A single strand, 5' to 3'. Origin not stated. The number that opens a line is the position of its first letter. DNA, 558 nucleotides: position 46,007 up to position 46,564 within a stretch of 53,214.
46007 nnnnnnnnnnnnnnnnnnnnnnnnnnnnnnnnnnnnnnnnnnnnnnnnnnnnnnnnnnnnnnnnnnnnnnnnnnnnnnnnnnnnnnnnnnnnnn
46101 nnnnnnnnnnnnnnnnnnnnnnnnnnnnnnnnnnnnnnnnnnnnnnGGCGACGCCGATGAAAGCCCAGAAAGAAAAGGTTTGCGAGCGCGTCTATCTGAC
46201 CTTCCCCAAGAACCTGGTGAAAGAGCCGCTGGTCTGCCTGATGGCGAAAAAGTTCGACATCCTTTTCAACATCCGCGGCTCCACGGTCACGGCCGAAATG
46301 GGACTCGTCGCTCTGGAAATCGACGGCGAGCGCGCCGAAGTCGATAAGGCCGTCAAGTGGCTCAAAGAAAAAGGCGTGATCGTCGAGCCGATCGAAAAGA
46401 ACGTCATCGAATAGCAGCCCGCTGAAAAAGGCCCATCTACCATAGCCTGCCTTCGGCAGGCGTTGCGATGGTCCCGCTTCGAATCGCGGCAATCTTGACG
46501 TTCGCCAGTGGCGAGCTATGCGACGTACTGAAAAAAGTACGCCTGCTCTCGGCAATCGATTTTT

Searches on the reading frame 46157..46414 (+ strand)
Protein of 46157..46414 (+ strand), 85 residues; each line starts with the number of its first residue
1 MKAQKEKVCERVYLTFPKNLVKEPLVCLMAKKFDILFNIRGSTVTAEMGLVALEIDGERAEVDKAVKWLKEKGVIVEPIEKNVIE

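Call 5: search_protein_families(library=pfam, proteins=[window:46157-46414:+], max_evalue=0.01)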
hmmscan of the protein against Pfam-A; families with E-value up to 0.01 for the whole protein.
window:46157-46414:+ (85 aa): 1 family
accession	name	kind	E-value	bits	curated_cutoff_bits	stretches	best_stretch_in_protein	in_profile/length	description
PF09383.16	NIL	-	5.2e-14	52.3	24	1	11-77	2-72/73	NIL domain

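Call 6: search_protein_families(library=ncbifam, proteins=[window:46157-46414:+], max_evalue=0.01)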
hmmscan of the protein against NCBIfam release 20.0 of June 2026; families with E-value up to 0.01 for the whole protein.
window:46157-46414:+ (85 aa): 1 family
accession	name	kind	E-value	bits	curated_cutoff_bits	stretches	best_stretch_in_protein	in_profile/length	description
TIGR02314.1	ABC_MetN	equivalog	0.00017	20.8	499.7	1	12-77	269-338/343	methionine ABC transporter ATP-binding protein MetN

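Call 62: search_solved_structures(query=window:46157-46411:+, max_evalue=1, show_alignments=2)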
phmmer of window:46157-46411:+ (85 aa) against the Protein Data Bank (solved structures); distinct sequences matched with E-value up to 1: 5.
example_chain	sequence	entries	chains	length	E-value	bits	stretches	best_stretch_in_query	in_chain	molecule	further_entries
7ueb_E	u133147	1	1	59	0.029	17.8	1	45-78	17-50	PscE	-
3dhx_A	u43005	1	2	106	0.057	16.8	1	13-78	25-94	Methionine import ATP-binding protein metN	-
3dhw_C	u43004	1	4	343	0.5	13.9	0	13-78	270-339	Methionine import ATP-binding protein metN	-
3tui_C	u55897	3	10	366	0.58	13.7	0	13-78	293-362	Methionine import ATP-binding protein MetN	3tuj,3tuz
2qrr_A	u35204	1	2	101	0.61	13.6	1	13-78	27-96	Methionine import ATP-binding protein metN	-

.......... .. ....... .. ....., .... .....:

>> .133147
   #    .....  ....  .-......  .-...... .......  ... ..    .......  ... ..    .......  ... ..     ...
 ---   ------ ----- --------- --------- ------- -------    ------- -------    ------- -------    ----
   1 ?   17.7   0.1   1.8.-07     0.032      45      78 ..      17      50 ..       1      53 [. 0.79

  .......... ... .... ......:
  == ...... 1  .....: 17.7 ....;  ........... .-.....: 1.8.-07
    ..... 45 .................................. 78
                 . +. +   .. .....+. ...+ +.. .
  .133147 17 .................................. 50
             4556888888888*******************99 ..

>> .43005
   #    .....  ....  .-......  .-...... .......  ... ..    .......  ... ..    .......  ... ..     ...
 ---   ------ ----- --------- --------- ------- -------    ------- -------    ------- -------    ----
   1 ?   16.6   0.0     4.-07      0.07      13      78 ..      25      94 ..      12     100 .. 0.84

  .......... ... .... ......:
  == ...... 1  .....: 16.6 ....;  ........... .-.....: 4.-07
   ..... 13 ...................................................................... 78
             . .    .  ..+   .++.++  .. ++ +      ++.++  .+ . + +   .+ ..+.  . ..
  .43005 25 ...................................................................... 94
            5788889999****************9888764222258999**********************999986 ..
